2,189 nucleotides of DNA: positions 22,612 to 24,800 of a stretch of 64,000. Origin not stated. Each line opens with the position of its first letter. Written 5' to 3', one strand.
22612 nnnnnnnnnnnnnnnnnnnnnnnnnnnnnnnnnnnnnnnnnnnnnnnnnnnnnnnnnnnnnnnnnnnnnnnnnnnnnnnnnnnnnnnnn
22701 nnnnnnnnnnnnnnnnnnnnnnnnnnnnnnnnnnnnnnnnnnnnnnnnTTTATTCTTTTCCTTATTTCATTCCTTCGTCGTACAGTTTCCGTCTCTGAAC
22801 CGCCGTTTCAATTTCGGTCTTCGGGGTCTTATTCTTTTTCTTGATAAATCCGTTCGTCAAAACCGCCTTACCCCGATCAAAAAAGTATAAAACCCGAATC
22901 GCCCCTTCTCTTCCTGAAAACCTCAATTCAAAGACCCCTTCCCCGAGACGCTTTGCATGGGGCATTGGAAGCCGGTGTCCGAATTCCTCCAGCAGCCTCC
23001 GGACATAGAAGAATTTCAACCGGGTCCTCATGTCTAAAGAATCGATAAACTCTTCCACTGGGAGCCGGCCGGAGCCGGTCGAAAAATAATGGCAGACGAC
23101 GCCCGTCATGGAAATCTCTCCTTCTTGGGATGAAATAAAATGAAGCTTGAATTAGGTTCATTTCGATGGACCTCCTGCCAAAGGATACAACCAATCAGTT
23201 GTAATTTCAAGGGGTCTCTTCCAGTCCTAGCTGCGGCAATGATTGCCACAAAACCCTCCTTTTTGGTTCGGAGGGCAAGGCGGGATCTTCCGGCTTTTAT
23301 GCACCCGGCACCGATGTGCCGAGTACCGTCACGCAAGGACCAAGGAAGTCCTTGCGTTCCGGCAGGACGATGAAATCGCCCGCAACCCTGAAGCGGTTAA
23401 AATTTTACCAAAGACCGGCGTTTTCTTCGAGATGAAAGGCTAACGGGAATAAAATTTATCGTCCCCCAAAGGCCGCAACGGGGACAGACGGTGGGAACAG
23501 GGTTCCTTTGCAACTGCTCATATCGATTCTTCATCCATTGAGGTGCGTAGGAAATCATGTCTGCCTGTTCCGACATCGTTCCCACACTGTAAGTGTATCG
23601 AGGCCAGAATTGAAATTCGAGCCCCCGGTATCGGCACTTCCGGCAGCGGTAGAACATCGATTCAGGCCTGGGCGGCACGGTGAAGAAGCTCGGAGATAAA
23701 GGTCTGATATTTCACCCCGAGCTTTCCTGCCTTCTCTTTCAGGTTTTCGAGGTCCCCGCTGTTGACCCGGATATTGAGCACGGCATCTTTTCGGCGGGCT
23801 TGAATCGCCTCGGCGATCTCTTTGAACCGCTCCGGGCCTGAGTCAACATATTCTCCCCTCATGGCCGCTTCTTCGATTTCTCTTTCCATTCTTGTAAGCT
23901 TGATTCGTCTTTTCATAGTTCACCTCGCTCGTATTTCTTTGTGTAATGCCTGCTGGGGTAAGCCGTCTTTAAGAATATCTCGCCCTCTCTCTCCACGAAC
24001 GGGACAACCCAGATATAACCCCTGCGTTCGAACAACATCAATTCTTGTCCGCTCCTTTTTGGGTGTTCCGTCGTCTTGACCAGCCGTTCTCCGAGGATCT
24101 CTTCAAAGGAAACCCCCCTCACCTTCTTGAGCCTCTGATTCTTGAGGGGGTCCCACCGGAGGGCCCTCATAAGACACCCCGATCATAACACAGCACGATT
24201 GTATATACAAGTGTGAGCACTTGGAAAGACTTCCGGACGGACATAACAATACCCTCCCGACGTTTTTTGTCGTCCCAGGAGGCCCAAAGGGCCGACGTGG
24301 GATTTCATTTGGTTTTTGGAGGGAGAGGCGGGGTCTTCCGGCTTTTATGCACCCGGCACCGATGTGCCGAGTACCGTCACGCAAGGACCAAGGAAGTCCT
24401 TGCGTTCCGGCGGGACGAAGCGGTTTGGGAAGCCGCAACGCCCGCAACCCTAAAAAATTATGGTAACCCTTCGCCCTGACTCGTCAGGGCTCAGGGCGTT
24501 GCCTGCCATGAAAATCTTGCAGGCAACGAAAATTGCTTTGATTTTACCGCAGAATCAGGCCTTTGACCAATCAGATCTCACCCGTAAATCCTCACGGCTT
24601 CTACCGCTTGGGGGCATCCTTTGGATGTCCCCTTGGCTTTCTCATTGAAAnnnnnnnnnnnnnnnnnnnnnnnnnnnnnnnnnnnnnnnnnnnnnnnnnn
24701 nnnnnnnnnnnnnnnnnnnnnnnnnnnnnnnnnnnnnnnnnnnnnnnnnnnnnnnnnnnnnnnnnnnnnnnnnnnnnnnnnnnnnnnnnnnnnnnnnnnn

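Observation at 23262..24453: Near-identical structured repeat of about 130-145 bp sits at two cassette boundaries, each just upstream of a TA operon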

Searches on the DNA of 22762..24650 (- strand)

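Call 6: search_rna_families(source=window, start=23100, end=24650, threshold=evalue, max_evalue=10, show_alignments=3)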
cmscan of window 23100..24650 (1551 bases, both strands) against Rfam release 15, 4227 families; matches with E-value up to 10: 4.
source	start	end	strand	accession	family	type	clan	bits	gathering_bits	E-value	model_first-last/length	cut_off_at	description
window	23389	23468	-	RF01574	DdR6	Gene; snRNA; snoRNA; CD-box;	-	17.6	90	7.8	1-86/86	no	Dictyostelium snoRNA DdR6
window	24463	24527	-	RF02231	sX12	Gene; sRNA;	-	17.4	106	4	1-78/78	no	Xanthomonas sRNA sX12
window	24225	24286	-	RF00803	mir-425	Gene; miRNA;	-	16.3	60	3.2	1-85/85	no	mir-425 microRNA precursor family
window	23621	23696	-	RF03943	mir-1824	Gene; miRNA;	-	15.6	90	8.3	1-63/63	no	mir-1824 microRNA precursor family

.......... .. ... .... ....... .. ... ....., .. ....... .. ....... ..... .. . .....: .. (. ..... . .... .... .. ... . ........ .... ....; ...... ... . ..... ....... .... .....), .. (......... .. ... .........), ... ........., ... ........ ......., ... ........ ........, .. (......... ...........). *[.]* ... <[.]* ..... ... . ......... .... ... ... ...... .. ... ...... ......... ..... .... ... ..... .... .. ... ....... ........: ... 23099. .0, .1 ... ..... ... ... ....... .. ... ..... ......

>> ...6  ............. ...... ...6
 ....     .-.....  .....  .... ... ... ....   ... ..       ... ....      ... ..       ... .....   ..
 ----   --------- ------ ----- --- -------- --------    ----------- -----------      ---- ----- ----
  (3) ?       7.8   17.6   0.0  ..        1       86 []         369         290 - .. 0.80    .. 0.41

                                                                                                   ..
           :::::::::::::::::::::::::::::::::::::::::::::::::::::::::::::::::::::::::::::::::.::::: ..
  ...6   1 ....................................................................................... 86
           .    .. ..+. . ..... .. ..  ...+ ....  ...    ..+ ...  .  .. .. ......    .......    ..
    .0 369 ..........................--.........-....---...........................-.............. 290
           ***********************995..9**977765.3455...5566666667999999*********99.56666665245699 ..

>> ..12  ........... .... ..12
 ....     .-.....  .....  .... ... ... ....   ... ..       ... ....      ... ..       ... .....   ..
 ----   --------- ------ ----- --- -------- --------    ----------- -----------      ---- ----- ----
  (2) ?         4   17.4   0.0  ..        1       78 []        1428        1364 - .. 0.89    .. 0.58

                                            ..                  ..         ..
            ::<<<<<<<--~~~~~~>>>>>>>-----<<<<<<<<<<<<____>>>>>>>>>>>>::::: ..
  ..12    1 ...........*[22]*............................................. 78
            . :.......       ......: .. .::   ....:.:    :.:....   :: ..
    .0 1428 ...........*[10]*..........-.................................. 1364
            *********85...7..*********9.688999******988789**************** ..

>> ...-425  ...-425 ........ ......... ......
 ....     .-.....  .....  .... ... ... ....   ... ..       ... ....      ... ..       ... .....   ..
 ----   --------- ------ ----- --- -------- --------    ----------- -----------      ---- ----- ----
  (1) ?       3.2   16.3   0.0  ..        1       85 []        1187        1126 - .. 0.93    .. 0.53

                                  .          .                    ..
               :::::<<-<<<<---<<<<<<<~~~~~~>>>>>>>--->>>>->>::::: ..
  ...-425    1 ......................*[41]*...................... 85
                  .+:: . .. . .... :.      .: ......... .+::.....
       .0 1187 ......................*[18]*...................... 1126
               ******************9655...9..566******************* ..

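Call 30: search_dna_similar(query=window:24240-24470:-, collection=plasmids, mode=distant, max_evalue=1)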
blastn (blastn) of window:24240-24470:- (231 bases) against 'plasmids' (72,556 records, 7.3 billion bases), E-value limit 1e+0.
Records with a match: 2; places in all: 2; records where one place covers at least 80% of the query: 0.
Best place of each record, by identity: 80-90% 2.
By first word of the organism name: Rhizobium 2.
By predicted mobility (MOB-suite, as given by PLSDB): non-mobilizable 2.
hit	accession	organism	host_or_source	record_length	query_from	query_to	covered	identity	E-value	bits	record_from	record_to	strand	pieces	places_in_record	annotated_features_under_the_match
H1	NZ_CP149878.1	Rhizobium sp. T1473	Medicago sativa,Cell Culture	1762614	174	205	14%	87.5%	7e-1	41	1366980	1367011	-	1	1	none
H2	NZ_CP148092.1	Rhizobium sp. T1470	Medicago sativa,cell culture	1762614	174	205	14%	87.5%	7e-1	41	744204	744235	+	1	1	none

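Call 31: search_dna_similar(query=window:24240-24470:-, collection=phages, mode=distant, max_evalue=1)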
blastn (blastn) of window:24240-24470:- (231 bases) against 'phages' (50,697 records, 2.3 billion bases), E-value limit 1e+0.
No match.

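Call 53: search_rna_families(sources=[L033, L014, L021, L024], threshold=evalue, max_evalue=10)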
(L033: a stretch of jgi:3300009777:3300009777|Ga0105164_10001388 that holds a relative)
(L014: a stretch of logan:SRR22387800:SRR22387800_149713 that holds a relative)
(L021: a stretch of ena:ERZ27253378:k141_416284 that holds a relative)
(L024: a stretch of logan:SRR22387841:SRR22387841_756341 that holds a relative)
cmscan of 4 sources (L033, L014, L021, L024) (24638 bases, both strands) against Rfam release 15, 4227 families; matches with E-value up to 10: 4.
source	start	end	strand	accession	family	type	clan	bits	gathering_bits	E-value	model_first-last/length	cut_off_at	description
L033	11931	12011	-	RF00324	snoMBII-202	Gene; snRNA; snoRNA; CD-box;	-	19.8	40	6.2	1-84/84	no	Small nucleolar RNA MBII-202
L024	608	636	-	RF01716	PhotoRC-I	Cis-reg;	-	17.5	45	2.3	1-44/44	no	PhotoRC-I RNA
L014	3812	3925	+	RF00625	P11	Gene;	-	17.4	70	6.7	1-139/139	no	Pseudomonas sRNA P11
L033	3841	3866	-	RF01136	sR28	Gene; snRNA; snoRNA; CD-box;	-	15.3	39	6.3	1-55/55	no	Small nucleolar RNA sR28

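Call 63: search_with_rna_model(model_id=R1, sources=[L022, L030, L021, L035, L024], max_evalue=1, show_alignments=6, filters=off)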
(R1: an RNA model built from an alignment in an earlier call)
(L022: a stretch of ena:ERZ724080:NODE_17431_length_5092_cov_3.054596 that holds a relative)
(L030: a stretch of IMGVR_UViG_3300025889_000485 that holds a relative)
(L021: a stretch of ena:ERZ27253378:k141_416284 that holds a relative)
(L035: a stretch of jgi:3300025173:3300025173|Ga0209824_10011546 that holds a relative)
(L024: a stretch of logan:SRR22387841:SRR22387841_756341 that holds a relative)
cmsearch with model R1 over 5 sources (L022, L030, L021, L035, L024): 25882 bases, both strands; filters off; matches with E-value up to 1: 7.
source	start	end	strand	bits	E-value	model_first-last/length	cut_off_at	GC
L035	873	938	+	25.3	3.1e-06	1-87/87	no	0.55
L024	87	174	+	21.7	4.4e-05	1-87/87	no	0.55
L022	2437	2520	-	17.2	0.0012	1-87/87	no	0.5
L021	179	277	+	17.1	0.0014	1-87/87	no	0.6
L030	6699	6753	+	14.4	0.01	1-87/87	no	0.71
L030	8382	8459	+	10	0.26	1-87/87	no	0.51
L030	545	626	-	9.8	0.31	1-87/87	no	0.61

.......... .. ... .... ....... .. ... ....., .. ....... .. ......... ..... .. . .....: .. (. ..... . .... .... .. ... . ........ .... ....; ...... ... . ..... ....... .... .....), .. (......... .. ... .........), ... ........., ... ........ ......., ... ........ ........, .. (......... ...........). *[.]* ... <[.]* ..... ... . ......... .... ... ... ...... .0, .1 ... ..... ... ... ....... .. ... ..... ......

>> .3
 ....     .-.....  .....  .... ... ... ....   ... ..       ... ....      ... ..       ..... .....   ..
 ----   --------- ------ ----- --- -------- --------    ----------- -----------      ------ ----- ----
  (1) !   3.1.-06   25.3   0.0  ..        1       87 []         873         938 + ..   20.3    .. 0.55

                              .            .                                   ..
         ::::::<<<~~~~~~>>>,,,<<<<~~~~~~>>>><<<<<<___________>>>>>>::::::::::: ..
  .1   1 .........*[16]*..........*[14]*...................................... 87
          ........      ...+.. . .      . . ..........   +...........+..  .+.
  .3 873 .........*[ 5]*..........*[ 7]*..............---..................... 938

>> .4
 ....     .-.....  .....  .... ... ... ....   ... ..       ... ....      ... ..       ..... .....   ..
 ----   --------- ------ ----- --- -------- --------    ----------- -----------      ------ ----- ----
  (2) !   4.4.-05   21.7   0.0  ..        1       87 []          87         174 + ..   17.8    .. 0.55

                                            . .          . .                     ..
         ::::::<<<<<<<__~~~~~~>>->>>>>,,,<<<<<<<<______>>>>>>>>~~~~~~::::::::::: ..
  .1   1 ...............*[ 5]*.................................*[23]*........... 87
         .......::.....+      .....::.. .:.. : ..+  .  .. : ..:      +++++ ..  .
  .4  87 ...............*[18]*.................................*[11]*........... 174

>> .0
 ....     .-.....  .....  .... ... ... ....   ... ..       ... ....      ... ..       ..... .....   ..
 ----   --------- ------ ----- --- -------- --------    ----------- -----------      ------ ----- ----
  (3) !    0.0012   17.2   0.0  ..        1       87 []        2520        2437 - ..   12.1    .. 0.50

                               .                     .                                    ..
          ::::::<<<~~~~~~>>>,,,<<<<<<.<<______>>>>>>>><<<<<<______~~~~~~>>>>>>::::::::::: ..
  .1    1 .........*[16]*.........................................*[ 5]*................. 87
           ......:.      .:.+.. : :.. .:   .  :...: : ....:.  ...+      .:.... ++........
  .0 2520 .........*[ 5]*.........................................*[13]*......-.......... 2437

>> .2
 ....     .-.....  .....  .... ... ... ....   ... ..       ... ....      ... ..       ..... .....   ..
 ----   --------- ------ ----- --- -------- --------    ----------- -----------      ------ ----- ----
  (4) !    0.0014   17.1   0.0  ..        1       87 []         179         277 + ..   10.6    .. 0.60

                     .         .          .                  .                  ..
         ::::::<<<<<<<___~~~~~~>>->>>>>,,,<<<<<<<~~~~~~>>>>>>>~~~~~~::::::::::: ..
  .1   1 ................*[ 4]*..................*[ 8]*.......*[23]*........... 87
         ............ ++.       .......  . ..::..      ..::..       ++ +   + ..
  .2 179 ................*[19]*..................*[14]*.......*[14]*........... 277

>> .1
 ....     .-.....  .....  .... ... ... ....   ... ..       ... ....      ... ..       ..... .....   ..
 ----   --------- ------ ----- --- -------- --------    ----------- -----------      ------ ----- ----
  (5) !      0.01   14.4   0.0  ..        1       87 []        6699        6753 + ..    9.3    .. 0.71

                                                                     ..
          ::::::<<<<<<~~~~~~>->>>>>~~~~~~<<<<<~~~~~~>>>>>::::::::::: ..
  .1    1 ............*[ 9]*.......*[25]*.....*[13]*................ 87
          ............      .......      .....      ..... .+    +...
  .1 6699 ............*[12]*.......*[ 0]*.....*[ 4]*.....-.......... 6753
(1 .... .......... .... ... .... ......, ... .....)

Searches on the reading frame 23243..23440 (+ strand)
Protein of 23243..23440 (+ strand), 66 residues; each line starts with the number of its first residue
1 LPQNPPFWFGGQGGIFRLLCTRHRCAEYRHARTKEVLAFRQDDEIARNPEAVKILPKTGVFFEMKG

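Call 19: find_homologous_proteins(query=window:23243-23440:+, max_evalue=10)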
Query seq(66 aa): no candidate shares three 5-residue words with the query. No homologue found.
